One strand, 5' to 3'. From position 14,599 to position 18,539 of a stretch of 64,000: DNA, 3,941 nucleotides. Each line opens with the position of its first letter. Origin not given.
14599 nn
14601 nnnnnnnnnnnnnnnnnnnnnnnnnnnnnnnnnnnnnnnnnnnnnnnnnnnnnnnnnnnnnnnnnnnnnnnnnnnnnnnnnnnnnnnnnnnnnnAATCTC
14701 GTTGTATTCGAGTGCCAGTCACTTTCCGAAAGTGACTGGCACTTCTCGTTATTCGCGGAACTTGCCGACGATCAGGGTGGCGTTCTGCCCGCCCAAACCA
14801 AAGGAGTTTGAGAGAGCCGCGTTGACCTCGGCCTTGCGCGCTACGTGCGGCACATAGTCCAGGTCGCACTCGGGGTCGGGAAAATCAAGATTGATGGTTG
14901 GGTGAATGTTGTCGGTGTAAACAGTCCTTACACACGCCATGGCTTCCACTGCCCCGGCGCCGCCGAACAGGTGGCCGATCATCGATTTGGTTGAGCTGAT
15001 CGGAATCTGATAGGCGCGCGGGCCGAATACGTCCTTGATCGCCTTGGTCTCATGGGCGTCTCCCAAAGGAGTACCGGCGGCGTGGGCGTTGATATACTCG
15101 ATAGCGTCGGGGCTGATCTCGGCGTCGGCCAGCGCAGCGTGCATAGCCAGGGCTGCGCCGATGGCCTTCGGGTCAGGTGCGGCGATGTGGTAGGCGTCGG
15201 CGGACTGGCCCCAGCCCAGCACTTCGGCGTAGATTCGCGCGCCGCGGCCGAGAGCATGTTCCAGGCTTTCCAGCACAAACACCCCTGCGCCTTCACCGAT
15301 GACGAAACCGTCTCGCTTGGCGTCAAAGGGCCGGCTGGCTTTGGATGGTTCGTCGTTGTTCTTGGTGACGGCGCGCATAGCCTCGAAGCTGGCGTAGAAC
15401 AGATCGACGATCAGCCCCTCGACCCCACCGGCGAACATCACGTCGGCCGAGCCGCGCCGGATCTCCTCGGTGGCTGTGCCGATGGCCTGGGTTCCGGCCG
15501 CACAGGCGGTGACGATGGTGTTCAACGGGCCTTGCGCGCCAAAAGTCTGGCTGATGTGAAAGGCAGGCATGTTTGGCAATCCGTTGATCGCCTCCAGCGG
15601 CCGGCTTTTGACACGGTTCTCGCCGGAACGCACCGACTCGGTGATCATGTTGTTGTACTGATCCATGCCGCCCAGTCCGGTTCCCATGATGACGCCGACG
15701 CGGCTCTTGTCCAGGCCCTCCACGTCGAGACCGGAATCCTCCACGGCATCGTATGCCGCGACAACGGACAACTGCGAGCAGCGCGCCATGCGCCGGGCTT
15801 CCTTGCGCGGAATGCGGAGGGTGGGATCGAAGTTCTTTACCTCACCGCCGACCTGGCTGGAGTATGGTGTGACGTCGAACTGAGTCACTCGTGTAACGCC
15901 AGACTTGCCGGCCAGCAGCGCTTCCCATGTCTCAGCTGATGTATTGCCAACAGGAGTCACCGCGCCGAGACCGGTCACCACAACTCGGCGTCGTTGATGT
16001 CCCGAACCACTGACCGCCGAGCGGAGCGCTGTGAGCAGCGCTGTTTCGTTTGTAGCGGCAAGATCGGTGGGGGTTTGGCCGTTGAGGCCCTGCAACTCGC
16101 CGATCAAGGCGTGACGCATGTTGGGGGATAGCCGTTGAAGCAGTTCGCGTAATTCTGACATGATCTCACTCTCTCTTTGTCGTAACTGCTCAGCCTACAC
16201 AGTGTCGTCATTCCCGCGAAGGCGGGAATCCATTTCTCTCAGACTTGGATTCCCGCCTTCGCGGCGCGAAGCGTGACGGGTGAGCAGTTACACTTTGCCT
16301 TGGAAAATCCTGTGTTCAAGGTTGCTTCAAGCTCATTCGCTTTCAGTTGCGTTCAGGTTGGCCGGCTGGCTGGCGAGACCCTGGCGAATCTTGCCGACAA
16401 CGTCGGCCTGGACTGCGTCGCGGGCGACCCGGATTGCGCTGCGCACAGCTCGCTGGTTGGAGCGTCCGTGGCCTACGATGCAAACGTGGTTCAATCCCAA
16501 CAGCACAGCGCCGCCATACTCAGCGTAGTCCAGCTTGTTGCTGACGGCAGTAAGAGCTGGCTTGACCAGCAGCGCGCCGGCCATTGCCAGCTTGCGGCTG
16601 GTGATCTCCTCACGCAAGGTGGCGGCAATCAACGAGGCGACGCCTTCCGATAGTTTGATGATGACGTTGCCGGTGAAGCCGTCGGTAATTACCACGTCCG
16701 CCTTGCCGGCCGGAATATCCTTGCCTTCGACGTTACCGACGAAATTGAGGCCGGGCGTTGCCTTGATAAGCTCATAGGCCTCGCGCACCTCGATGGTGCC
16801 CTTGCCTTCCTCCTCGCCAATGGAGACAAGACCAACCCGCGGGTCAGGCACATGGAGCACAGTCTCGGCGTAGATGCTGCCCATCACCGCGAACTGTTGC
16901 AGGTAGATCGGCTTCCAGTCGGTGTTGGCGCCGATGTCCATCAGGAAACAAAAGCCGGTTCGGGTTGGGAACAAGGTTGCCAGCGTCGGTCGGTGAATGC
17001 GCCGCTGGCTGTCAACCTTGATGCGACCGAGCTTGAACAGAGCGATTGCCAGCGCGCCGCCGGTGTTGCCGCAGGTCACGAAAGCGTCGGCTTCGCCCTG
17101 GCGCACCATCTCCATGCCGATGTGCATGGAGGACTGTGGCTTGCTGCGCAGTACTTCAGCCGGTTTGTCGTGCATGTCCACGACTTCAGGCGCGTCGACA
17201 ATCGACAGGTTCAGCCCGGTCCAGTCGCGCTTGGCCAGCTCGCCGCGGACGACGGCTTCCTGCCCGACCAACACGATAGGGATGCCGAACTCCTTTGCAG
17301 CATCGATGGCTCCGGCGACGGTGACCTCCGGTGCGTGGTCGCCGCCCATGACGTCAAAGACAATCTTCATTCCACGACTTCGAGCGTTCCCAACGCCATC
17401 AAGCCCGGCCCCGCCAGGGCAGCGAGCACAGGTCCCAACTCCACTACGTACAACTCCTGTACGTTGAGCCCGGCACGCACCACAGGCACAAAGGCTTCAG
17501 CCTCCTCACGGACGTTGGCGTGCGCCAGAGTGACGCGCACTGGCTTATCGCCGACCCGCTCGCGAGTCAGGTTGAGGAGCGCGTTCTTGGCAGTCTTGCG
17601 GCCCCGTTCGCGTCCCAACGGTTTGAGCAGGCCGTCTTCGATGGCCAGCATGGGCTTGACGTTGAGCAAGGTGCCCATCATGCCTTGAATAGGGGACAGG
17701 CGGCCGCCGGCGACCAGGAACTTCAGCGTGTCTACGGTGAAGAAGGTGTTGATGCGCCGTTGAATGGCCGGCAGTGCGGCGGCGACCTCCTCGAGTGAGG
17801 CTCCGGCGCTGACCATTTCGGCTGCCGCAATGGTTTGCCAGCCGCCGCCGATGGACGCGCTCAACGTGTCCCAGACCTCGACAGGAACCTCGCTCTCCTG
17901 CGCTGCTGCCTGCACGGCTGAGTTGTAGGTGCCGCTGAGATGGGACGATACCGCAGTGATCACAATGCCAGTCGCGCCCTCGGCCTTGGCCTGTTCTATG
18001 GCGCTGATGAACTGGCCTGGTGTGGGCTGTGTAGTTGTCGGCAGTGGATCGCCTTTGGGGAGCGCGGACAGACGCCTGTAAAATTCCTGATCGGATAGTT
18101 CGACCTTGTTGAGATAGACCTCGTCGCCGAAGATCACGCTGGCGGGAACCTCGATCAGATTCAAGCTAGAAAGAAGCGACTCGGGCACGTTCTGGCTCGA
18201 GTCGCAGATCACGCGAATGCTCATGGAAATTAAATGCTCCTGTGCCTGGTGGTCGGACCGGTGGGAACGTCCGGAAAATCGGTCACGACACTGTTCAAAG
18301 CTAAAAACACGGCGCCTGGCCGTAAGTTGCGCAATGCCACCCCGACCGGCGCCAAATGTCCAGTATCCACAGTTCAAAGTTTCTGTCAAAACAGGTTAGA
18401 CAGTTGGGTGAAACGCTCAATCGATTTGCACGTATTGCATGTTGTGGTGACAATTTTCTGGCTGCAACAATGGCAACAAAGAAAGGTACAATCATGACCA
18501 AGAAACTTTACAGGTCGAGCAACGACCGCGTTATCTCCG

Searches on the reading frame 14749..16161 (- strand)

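Call 89: search_protein_families(library=pfam, proteins=[window:14749-16161:-], max_evalue=0.0001)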
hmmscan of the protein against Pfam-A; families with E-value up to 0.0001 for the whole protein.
window:14749-16161:- (470 aa): 3 families
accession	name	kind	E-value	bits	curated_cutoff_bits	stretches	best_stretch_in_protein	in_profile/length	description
PF00109.32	ketoacyl-synt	-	3.4e-59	200.9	20.8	1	58-303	2-252/252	Beta-ketoacyl synthase, N-terminal domain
PF02801.28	Ketoacyl-synt_C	-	2.3e-35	121.6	20.8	1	311-425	1-118/119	Beta-ketoacyl synthase, C-terminal domain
PF00108.29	Thiolase_N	-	1e-06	28.8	26.4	1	210-250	75-115/260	Thiolase, N-terminal domain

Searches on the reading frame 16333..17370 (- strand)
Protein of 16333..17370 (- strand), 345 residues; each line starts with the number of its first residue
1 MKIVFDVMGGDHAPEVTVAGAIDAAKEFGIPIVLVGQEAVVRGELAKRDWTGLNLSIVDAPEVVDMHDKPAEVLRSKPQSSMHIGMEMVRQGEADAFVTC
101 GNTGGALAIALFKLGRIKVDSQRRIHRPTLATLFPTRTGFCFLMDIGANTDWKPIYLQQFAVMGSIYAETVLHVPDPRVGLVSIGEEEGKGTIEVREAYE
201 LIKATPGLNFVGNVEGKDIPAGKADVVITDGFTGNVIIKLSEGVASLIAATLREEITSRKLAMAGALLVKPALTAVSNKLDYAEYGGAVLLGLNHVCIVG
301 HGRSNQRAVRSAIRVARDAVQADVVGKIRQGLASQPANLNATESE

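Call 89: search_protein_families(library=pfam, proteins=[window:16333-17370:-], max_evalue=0.0001)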
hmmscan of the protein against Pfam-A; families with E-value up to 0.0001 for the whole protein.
window:16333-17370:- (345 aa): 1 family
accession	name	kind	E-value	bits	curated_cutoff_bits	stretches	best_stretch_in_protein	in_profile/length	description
PF02504.20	FA_synthesis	-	1.9e-107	359.5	29.1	1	1-325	1-322/324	Fatty acid synthesis protein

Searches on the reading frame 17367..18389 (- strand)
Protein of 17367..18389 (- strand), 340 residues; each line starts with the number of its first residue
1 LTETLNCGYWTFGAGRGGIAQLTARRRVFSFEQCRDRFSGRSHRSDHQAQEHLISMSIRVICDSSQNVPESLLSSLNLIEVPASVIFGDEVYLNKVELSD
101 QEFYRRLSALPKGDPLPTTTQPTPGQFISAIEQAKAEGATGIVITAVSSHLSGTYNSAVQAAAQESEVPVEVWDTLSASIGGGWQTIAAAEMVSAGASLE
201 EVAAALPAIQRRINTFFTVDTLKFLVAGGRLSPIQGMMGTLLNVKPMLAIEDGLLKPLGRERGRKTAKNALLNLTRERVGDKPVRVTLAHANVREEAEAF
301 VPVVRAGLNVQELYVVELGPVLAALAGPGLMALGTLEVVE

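Call 89: search_protein_families(library=pfam, proteins=[window:17367-18389:-], max_evalue=0.0001)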
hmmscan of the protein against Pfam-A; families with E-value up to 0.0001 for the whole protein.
window:17367-18389:- (340 aa): 1 family
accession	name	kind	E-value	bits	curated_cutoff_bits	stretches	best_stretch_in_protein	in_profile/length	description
PF02645.21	DegV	-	6.3e-72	242.7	27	1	57-335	1-277/280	Uncharacterised protein, DegV family COG1307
